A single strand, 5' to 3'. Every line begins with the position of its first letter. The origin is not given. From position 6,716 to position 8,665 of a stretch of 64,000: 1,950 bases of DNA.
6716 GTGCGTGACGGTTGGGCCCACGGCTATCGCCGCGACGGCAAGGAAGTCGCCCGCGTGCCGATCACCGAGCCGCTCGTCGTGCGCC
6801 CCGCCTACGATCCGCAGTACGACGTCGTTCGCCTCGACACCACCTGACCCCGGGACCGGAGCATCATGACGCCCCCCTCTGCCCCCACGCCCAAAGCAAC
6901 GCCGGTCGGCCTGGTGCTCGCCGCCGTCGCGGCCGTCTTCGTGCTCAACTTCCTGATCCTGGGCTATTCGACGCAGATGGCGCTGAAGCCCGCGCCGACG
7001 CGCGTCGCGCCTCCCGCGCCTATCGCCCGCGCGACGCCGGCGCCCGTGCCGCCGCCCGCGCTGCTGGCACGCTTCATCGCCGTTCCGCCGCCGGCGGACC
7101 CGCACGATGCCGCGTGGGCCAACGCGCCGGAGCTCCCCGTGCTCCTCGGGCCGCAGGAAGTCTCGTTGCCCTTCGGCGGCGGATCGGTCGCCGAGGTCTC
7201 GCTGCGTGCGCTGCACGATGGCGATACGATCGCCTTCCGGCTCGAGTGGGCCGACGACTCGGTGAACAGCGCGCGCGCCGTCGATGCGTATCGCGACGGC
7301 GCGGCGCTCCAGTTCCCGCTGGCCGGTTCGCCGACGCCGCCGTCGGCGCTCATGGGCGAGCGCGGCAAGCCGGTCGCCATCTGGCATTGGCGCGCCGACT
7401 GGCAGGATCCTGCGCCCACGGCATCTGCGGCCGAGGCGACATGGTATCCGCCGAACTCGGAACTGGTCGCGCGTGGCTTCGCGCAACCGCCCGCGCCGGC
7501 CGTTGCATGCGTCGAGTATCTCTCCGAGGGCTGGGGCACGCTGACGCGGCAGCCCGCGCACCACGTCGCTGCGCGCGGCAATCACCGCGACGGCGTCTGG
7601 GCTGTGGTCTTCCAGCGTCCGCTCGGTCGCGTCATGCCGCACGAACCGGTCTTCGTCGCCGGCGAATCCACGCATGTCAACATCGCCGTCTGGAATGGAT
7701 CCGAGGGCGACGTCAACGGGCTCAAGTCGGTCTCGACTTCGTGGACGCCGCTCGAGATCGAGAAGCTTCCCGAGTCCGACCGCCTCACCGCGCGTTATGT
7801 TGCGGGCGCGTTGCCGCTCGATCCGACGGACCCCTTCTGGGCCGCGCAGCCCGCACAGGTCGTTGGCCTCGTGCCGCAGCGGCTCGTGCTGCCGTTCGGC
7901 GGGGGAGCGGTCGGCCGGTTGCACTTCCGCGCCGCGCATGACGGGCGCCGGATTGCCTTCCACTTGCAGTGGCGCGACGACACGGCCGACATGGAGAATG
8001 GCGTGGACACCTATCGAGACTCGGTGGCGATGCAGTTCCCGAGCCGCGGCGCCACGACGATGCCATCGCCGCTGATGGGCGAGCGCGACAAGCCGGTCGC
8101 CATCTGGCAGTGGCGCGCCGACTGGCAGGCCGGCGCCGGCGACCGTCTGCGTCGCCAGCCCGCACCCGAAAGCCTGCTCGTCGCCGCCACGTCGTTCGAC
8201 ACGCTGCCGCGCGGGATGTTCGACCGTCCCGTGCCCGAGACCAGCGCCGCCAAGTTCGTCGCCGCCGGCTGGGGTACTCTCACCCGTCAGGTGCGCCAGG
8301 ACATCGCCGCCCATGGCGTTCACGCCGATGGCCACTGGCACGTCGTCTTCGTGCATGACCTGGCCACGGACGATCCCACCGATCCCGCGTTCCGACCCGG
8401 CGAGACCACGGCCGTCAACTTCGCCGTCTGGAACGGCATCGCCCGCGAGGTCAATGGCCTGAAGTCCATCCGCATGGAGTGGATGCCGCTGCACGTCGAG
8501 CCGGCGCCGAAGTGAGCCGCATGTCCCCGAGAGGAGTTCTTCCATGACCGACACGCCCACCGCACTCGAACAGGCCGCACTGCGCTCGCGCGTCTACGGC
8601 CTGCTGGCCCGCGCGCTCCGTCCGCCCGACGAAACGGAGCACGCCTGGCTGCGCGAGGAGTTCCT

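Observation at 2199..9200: Tat-exported NarG/NxrA-like type II DMSO-reductase operon of unknown substrate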

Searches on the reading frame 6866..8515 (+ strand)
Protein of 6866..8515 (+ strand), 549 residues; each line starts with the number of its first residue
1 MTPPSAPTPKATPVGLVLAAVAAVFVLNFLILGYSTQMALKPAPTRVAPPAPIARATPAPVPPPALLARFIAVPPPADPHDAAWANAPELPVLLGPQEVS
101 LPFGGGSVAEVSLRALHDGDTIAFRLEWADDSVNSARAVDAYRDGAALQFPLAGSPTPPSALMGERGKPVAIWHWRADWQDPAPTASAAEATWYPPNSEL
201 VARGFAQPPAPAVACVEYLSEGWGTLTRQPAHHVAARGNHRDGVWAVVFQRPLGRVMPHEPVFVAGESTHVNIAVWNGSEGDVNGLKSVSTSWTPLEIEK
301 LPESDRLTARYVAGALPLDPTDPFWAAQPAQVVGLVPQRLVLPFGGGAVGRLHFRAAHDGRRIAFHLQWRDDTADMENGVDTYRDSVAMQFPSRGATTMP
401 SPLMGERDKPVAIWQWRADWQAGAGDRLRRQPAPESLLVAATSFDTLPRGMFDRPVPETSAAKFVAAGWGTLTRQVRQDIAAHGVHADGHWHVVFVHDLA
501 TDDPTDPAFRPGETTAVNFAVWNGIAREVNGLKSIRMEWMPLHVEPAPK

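Call 5: search_protein_families(library=pfam, proteins=[window:6866-8515:+], max_evalue=0.01)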
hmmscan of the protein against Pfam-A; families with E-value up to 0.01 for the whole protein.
window:6866-8515:+ (549 aa): 1 family
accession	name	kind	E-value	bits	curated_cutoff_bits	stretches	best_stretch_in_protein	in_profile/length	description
PF09459.16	EB_dh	-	3.3e-60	204.5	33.3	2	322-534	1-236/236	Ethylbenzene dehydrogenase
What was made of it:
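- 6866..8515 (+): Gamma subunit, 549 aa. It has an N-terminal transmembrane anchor (residues ~8-40), a Pro/Ala-rich linker, and then two tandem EB_dh haem-b domains. EB_dh E 3e-60 with 2 stretches (call 5).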

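Call 6: search_protein_families(library=ncbifam, proteins=[window:6866-8515:+], max_evalue=0.01)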
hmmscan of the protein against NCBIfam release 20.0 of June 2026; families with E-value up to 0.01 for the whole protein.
window:6866-8515:+ (549 aa): 3 families
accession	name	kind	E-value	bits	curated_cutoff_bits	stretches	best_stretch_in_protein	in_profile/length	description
TIGR03477.1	DMSO_red_II_gam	subfamily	1.3e-81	272.8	169.85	3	76-297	12-205/206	DMSO reductase family type II enzyme, heme b subunit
NF042980.1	EthbenzDh_ebdC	equivalog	1.8e-41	142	400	4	105-183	52-128/214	ethylbenzene dehydrogenase subunit gamma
TIGR03154.1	sulfolob_CbsA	equivalog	1.1e-05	24.4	468.4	1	239-308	350-422/465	cytochrome b558/566 subunit A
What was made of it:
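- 6866..8515 (+): DMSO_red_II_gam at 273 bits, above its 170-bit cut-off (call 6).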

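Call 8: search_solved_structures(query=window:6866-8515:+, max_evalue=0.001, show_alignments=2)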
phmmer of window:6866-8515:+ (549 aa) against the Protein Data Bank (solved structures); distinct sequences matched with E-value up to 0.001: 2.
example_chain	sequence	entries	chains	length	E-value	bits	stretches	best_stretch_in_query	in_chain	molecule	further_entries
7b04_C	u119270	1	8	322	8.1e-40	140.4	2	80-189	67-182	Nitrite oxidoreductase subunit C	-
2ivf_C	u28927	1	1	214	5.4e-17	65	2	99-184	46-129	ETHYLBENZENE DEHYDROGENASE GAMMA-SUBUNIT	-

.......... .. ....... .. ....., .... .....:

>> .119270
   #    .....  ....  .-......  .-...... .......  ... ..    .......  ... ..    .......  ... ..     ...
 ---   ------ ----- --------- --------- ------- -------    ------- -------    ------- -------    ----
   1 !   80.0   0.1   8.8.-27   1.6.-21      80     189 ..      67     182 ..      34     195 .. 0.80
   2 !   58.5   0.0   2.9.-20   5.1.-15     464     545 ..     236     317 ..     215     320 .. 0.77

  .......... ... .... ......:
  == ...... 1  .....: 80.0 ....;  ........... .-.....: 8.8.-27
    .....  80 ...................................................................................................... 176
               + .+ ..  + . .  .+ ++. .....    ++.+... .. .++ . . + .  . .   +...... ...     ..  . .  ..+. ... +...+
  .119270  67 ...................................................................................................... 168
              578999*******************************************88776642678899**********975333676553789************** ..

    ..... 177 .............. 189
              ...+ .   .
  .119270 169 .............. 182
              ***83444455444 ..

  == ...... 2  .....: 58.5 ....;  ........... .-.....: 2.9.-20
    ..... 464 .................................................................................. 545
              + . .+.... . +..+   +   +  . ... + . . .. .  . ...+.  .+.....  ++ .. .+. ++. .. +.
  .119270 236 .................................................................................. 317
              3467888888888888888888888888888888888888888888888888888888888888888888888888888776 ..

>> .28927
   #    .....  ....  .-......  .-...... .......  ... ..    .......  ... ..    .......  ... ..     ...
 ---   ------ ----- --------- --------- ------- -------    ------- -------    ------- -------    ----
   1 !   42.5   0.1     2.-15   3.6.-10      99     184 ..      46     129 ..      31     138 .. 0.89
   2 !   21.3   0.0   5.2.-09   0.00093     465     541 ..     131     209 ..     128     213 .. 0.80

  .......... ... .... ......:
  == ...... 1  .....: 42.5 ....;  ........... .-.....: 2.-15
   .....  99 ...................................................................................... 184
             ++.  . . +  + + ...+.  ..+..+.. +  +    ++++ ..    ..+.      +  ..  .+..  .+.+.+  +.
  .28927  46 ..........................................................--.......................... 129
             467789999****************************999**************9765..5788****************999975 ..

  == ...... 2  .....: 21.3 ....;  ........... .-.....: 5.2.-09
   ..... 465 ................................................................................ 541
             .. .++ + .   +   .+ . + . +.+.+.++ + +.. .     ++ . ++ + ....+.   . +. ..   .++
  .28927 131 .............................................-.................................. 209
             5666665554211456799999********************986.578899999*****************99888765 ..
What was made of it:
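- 6866..8515 (+): 7B04_C E 8e-40 (call 8).
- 7061..7765 (+): EB_dh domain 1. Predicted haem ligands are Met163 (LMGERG) and Lys287 (NGLKS). Aligned to NxrC Met155 and EbdC Met108 (call 8).
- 7784..8512 (+): EB_dh domain 2. Predicted haem ligands are Met404 (LMGERD) and Lys533 (NGLKS). Aligned to NxrC Lys305 and EbdC Lys201 (call 8).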

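Call 11: find_encoding_contigs(protein=window:6866-8515:+, flank=10000, max_places=6)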
Protein window:6866-8515:+ (549 aa): no gene with exactly this product is on record in the collection.

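Call 24: find_homologous_proteins(query=window:6866-8515:+, max_evalue=1e-10)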
Query window:6866-8515:+ (549 aa): 12 proteins with E <= 1e-10 among 8000 candidates.
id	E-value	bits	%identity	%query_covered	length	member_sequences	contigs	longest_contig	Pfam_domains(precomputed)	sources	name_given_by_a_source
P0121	0.0e+0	1253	100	100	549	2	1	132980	PF09459.17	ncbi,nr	ncbi:MAG: hypothetical protein KF858_02115 [Candidatus Sumerlaeia bacterium]|nr:hypothetical protein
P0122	1.7e-51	194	41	43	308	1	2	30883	PF09459.17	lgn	-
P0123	1.1e-49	188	38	44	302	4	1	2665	PF09459.17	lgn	-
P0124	2.7e-49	187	36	44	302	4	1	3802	PF09459.17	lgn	-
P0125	3.0e-46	177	39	44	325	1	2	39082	PF09459.17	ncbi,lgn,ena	-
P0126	1.4e-45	174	37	44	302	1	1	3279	PF09459.17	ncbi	-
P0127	2.4e-35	141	37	48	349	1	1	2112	PF09459.17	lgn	-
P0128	6.4e-22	96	33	45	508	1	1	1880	PF09459.17,PF13442.12,PF00034.27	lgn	-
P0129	1.6e-20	92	30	42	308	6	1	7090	PF09459.17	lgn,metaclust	metaclust:\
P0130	1.9e-19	88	31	44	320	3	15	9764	PF09459.17,PF13442.12,PF00034.27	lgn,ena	-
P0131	4.0e-18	84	30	43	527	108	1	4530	PF09459.17,PF13442.12,PF00034.27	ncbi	-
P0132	1.6e-17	82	35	45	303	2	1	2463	PF09459.17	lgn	-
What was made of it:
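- NCBI annotators called the same 549-aa ORF (call 24).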

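Call 53: find_related_loci(query=window:6866-8515:+, collection=metagenome_contigs, flank=8000)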
Query window:6866-8515:+ (549 aa) in metagenome_contigs; peptide patterns used: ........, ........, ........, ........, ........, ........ (x = any residue, [..] = any of these).
206 stretches matched a pattern; 132 encode a relative of the query (tblastn E <= 1e-3); the best 80 are kept; 80 distinct loci.
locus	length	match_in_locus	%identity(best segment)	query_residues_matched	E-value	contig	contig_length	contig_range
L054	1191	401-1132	42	78-546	3e-59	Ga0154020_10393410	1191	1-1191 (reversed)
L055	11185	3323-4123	36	78-548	8e-52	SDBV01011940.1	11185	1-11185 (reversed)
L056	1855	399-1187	37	84-545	8e-48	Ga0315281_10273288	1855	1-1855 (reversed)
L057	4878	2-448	42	162-549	5e-31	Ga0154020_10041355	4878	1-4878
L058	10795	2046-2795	35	66-544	5e-30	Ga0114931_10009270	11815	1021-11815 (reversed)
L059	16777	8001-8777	31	78-544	7e-28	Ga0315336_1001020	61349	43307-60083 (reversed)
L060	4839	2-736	31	66-546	1e-27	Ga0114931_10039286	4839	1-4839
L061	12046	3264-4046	30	66-543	2e-27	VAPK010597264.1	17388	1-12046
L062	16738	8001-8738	33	108-544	7e-27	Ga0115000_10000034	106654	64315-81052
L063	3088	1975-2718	34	66-544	7e-27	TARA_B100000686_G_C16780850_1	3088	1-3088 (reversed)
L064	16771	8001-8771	32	78-544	3e-26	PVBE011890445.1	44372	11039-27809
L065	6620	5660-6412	34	78-544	3e-26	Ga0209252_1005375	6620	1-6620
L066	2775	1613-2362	31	108-548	3e-26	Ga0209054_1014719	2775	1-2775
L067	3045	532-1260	35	78-544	4e-26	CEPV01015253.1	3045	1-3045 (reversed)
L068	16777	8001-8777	35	78-544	7e-26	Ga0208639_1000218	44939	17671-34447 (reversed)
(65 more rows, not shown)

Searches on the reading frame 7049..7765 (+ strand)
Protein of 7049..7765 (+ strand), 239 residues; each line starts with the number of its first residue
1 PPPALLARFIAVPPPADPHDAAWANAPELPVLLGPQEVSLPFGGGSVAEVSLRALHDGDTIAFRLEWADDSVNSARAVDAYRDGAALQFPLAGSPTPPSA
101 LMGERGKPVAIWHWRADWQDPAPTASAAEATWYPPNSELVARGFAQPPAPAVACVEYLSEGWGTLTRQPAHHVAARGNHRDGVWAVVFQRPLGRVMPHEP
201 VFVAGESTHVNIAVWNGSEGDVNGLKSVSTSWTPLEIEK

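Call 63: predict_structure(alignment_id=A2)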
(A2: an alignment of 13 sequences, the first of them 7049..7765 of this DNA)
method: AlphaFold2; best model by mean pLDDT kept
length: 239 residues; sequences in the alignment: 13
mean_pLDDT: 80.1   pTM: 0.81
mean pLDDT of the five models: 80.1, 78.9, 74.3, 73.4, 71.3
residues with pLDDT >= 90: 116; 70-90: 62; 50-70: 28; < 50: 33
segments of 3 or more residues with pLDDT < 50: 39-41, 122-151
pLDDT, mean of each block of 10 residues (from residue 1): 90 95 96 74 74 98 94 65 89 78 90 85 36 38 44 81 85 89 94 88 94 79 73 95
secondary structure, 60 per line:
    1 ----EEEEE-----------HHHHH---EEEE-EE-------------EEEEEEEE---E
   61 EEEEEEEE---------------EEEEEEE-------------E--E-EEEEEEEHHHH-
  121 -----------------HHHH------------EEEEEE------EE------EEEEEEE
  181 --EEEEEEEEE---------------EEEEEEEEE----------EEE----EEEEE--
elements in order: E5-9 H21-25 E29-32 E49-56 E60-68 E84-90 E109-115 H116-119 H138-141 E154-159 E174-180 E183-191 E207-215 E226-228 E233-237

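Call 67: fold_search(model_id=the predicted structure, library=pdb)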
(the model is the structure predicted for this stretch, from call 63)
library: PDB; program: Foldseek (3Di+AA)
matches with E <= 10: 662; with E <= 0.001: 8
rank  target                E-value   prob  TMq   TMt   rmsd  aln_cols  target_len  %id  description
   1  7b04_C                1.8e-21  1.00  0.82  0.68   5.2       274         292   34  Structure of Nitrite oxidoreductase (Nxr) from the anammox bacterium Kuenenia stuttgartiensis. (released 2021-07-14)
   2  7b04_O                1.4e-20  1.00  0.81  0.68   5.3       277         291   34  Structure of Nitrite oxidoreductase (Nxr) from the anammox bacterium Kuenenia stuttgartiensis. (released 2021-07-14)
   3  2ivf_C                2.7e-16  1.00  0.73  0.81   3.7       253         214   25  Ethylbenzene dehydrogenase from Aromatoleum aromaticum (released 2006-09-14)
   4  7nwo                  1.9e-07  1.00  0.49  0.59   7.5       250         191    9  A carbohydrate binding module family 9 (CBM9) from Caldicellulosiruptor kristjanssonii in complex with glucose (released 2021-07-07)
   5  7nwn                  4.8e-07  1.00  0.49  0.58   7.5       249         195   10  A carbohydrate binding module family 9 (CBM9) from Caldicellulsiruptor kristjanssonii (released 2021-07-07)
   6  4jpq_A                7.1e-07  1.00  0.52  0.56   6.2       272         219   10  Crystal structure of a putative carbohydrate-binding protein (BACUNI_03838) from Bacteroides uniformis ATCC 8492 at 2. (released 2013-04-17)
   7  1i82_A                8.9e-07  1.00  0.52  0.64   7.3       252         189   11  FAMILY 9 CARBOHYDRATE-BINDING MODULE FROM THERMOTOGA MARITIMA XYLANASE 10A WITH CELLOBIOSE (released 2001-06-13)
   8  4jpq_B                6.4e-06  1.00  0.51  0.55   6.3       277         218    9  Crystal structure of a putative carbohydrate-binding protein (BACUNI_03838) from Bacteroides uniformis ATCC 8492 at 2. (released 2013-04-17)
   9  4zel_A                1.0e-03  1.00  0.40  0.19   7.3       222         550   10  Human dopamine beta-hydroxylase (released 2016-04-20)
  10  4zel_B                2.7e-03  1.00  0.40  0.20   5.9       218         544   10  Human dopamine beta-hydroxylase (released 2016-04-20)
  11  2x12_A                9.2e-03  0.33  0.19  0.22  14.0       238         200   10  pH-induced modulation of Streptococcus parasanguinis adhesion by Fap1 fimbriae (released 2010-07-07)
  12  7kji_A                2.5e-02  0.92  0.28  0.49   7.3       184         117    6  Plasmodium falciparum protein Pf12p bound to nanobody D9 (released 2021-02-03)
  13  1pl3_A                2.9e-02  0.80  0.31  0.38  12.2       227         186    7  Cytochrome Domain Of Cellobiose Dehydrogenase, M65H mutant (released 2003-07-01)
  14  1d7c_A                4.5e-02  0.66  0.30  0.36  12.0       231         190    9  CYTOCHROME DOMAIN OF CELLOBIOSE DEHYDROGENASE, PH 4.6 (released 2000-10-18)
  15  1d7b_A                4.8e-02  0.66  0.31  0.37  12.3       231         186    9  CYTOCHROME DOMAIN OF CELLOBIOSE DEHYDROGENASE, PH 7.5 (released 2000-10-18)
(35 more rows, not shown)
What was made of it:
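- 7061..7765 (+): AF2 model pLDDT 80; Foldseek match to 7B04_C E 2e-21, TM 0.82 (calls 63, 67).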

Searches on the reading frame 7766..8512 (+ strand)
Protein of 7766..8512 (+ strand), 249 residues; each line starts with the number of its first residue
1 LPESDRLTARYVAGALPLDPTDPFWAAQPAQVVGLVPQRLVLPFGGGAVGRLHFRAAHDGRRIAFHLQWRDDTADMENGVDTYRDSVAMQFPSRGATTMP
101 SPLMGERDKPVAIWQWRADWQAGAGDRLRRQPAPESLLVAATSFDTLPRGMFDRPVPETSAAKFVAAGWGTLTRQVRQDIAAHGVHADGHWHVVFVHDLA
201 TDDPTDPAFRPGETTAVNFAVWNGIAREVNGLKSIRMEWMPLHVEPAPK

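Call 65: predict_structure(alignment_id=A3)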
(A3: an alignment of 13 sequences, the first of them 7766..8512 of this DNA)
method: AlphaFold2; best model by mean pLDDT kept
length: 249 residues; sequences in the alignment: 13
mean_pLDDT: 76.5   pTM: 0.79
mean pLDDT of the five models: 76.5, 75.8, 72.8, 72.6, 71.6
residues with pLDDT >= 90: 97; 70-90: 77; 50-70: 37; < 50: 38
segments of 3 or more residues with pLDDT < 50: 123-158
pLDDT, mean of each block of 10 residues (from residue 1): 77 94 95 84 64 97 96 72 82 77 77 86 44 34 38 44 77 74 90 92 83 93 68 85 92
secondary structure, 60 per line:
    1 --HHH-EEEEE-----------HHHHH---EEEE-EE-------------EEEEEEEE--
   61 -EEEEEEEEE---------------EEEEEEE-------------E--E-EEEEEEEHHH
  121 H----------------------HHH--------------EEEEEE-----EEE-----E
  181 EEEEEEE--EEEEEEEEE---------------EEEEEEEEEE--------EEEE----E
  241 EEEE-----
elements in order: E7-11 H23-27 E31-34 E51-58 E62-70 E86-92 E111-117 H118-121 E161-166 E172-174 E180-187 E190-198 E214-223 E232-235 E240-244

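Call 68: fold_search(model_id=the predicted structure, library=pdb)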
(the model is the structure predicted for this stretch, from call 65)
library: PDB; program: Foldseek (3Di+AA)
matches with E <= 10: 580; with E <= 0.001: 9
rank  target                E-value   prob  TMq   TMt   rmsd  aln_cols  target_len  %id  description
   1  7b04_C                1.4e-19  1.00  0.77  0.66   6.4       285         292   29  Structure of Nitrite oxidoreductase (Nxr) from the anammox bacterium Kuenenia stuttgartiensis. (released 2021-07-14)
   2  7b04_O                1.0e-18  1.00  0.78  0.67   6.5       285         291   31  Structure of Nitrite oxidoreductase (Nxr) from the anammox bacterium Kuenenia stuttgartiensis. (released 2021-07-14)
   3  2ivf_C                3.8e-16  1.00  0.71  0.82   2.6       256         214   24  Ethylbenzene dehydrogenase from Aromatoleum aromaticum (released 2006-09-14)
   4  7nwo                  1.4e-06  1.00  0.51  0.64   7.0       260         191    8  A carbohydrate binding module family 9 (CBM9) from Caldicellulosiruptor kristjanssonii in complex with glucose (released 2021-07-07)
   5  7nwn                  1.9e-06  1.00  0.49  0.61   7.2       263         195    9  A carbohydrate binding module family 9 (CBM9) from Caldicellulsiruptor kristjanssonii (released 2021-07-07)
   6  1i82_A                9.1e-06  1.00  0.49  0.62   7.6       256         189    9  FAMILY 9 CARBOHYDRATE-BINDING MODULE FROM THERMOTOGA MARITIMA XYLANASE 10A WITH CELLOBIOSE (released 2001-06-13)
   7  4jpq_A                1.0e-05  1.00  0.51  0.57   5.9       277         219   12  Crystal structure of a putative carbohydrate-binding protein (BACUNI_03838) from Bacteroides uniformis ATCC 8492 at 2. (released 2013-04-17)
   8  4jpq_B                6.1e-05  1.00  0.51  0.57   6.0       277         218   12  Crystal structure of a putative carbohydrate-binding protein (BACUNI_03838) from Bacteroides uniformis ATCC 8492 at 2. (released 2013-04-17)
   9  4zel_A                8.5e-05  1.00  0.36  0.19   7.0       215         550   11  Human dopamine beta-hydroxylase (released 2016-04-20)
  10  4zel_B                1.1e-03  1.00  0.40  0.20   6.0       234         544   12  Human dopamine beta-hydroxylase (released 2016-04-20)
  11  9wno_B                2.0e-02  0.13  0.13  0.09  16.8       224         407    9  Cryo-EM structure of Candida glabrata GPI mannosyltransferase I bound to Dol-P-Man (released 2025-12-03)
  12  7uwv_A                2.3e-02  0.69  0.35  0.19  15.9       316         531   10  CBM74 from Ruminococcus bromii Sas6 with maltodecaose (released 2023-06-14)
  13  7uwu_B                3.0e-02  0.77  0.38  0.18   9.7       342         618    6  Starch adherence system protein 6 (Sas6) (released 2023-06-14)
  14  2x12_A                3.5e-02  0.21  0.21  0.24  13.8       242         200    8  pH-induced modulation of Streptococcus parasanguinis adhesion by Fap1 fimbriae (released 2010-07-07)
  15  1d7b_A                3.7e-02  0.63  0.31  0.39  10.9       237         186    6  CYTOCHROME DOMAIN OF CELLOBIOSE DEHYDROGENASE, PH 7.5 (released 2000-10-18)
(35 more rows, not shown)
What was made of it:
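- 7784..8512 (+): AF2 model pLDDT 76.5; Foldseek match to 7B04_C E 1e-19, TM 0.77 (calls 65, 68).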
